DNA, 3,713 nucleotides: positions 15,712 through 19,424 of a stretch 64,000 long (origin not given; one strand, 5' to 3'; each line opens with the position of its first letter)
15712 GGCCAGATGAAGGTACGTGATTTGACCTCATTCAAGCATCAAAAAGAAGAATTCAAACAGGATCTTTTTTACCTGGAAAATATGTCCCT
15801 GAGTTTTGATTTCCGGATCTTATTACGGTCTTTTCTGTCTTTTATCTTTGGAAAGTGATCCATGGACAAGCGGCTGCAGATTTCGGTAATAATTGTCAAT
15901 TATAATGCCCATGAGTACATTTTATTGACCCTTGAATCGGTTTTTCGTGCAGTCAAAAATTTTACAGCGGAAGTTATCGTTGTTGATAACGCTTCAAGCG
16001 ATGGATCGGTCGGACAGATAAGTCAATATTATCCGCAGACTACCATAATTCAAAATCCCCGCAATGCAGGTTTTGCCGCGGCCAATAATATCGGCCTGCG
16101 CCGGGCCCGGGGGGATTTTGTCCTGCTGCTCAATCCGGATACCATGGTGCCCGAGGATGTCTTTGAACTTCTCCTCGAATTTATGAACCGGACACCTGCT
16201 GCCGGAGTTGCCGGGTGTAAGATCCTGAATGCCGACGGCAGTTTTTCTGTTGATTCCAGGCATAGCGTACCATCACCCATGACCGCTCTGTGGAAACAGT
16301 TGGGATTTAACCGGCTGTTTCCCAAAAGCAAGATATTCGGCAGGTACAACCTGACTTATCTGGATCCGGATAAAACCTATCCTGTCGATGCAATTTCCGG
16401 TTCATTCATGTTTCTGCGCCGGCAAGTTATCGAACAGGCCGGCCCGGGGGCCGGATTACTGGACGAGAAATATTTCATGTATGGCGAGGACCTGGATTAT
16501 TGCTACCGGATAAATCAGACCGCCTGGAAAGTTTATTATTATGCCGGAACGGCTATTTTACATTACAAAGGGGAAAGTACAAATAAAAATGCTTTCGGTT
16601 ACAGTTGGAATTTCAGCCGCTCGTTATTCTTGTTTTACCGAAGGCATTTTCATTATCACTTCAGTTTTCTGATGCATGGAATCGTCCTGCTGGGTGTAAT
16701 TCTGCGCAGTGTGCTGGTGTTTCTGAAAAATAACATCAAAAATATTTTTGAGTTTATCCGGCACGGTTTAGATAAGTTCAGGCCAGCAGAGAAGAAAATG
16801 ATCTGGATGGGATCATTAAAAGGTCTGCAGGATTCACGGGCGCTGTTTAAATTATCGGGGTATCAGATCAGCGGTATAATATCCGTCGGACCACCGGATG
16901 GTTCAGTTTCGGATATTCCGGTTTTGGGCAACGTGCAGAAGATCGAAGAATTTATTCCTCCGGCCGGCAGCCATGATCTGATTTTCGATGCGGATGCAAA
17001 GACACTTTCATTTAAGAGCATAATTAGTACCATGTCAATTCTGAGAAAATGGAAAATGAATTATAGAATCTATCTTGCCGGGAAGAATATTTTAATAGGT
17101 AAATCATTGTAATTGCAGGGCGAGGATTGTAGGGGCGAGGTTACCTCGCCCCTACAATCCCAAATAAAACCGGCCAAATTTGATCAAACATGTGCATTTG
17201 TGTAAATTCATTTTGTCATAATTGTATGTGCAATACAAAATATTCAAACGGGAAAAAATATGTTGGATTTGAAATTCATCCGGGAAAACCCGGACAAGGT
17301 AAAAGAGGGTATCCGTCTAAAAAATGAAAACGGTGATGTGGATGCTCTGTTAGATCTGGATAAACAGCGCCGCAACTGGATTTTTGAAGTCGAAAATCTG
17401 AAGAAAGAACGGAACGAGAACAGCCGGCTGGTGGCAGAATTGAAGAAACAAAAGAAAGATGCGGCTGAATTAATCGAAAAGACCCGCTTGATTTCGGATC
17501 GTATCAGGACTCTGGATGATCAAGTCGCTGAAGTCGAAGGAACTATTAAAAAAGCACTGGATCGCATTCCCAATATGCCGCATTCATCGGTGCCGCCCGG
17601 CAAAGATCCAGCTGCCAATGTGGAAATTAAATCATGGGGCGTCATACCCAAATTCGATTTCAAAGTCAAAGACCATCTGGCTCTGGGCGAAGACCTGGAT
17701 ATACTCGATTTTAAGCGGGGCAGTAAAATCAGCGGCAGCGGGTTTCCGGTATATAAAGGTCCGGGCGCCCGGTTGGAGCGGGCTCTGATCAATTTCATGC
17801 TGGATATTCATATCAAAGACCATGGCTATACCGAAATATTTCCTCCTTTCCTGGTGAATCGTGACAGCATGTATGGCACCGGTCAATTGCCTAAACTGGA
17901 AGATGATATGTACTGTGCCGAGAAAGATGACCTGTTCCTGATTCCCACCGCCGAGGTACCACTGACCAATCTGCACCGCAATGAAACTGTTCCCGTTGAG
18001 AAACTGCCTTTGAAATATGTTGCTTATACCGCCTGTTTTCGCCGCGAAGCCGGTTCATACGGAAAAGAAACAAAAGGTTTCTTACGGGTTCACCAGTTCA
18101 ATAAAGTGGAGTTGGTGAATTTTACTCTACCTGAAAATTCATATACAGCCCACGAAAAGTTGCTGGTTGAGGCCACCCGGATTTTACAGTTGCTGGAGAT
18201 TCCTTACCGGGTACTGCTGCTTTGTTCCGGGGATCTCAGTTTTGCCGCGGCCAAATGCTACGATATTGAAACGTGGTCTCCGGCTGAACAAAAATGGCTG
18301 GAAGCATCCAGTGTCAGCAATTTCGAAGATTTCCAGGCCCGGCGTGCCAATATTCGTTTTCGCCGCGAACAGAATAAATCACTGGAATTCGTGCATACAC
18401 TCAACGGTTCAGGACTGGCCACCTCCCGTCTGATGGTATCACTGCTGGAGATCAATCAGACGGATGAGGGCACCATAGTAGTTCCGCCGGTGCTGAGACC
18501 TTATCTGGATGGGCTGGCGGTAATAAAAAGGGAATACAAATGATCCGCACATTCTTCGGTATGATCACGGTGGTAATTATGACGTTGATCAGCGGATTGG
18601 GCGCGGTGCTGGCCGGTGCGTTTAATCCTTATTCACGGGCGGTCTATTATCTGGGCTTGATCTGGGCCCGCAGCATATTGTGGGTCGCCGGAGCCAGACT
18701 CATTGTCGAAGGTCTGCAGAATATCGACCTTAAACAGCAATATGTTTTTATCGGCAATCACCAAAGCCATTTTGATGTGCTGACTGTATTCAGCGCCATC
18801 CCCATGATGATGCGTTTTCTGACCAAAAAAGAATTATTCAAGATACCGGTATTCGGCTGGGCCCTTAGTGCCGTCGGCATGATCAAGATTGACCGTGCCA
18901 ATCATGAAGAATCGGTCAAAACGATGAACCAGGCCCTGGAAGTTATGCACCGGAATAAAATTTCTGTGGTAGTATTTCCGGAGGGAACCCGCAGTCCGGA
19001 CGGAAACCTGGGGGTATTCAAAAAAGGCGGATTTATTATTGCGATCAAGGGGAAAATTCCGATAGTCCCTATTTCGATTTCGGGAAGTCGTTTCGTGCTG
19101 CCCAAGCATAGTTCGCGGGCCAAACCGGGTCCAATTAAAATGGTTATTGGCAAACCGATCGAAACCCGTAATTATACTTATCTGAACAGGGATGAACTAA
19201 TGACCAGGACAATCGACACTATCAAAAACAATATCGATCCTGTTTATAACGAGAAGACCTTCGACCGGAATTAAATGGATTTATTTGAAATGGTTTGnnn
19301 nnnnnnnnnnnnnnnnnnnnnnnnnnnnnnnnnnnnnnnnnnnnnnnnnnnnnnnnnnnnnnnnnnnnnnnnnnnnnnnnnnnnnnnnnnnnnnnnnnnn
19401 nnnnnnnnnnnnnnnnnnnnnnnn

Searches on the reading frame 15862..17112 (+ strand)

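Call 6: search_protein_families(library=pfam, proteins=[window:15862-17112:+], max_evalue=0.001)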
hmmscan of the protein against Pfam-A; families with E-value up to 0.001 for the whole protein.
window:15862-17112:+ (416 aa): 4 families
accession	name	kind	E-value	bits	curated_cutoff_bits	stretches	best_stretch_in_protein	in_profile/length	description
PF00535.33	Glycos_transf_2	-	2.7e-27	96.2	23.3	1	8-188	1-162/168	Glycosyl transferase family 2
PF13641.12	Glyco_tranf_2_3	-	1.6e-19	71.3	27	1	7-240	3-217/230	Glycosyltransferase like family 2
PF13632.12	Glyco_trans_2_3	-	3e-07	30.9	27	1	86-276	1-170/198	Glycosyl transferase family group 2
PF10111.15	Glyco_tranf_2_2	-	1.5e-05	25.1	27.3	1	9-107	2-105/276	Glycosyltransferase like family 2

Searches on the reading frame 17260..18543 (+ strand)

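Call 6: search_protein_families(library=pfam, proteins=[window:17260-18543:+], max_evalue=0.001)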
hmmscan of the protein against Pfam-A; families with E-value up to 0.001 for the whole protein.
window:17260-18543:+ (427 aa): 2 families
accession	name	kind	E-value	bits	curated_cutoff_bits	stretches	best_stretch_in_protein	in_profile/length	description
PF00587.30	tRNA-synt_2b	-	5.1e-37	128.1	29.3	1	221-399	7-179/179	tRNA synthetase class II core domain (G, H, P, S and T)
PF02403.27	Seryl_tRNA_N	-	2.7e-29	102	28.2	1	1-107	1-108/108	Seryl-tRNA synthetase N-terminal domain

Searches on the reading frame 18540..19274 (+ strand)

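Call 6: search_protein_families(library=pfam, proteins=[window:18540-19274:+], max_evalue=0.001)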
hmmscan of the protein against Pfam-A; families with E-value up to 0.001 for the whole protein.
window:18540-19274:+ (244 aa): 1 family
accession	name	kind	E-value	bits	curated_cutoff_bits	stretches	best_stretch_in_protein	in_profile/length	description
PF01553.26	Acyltransferase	-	2e-33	115.5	23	1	54-181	2-132/132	Acyltransferase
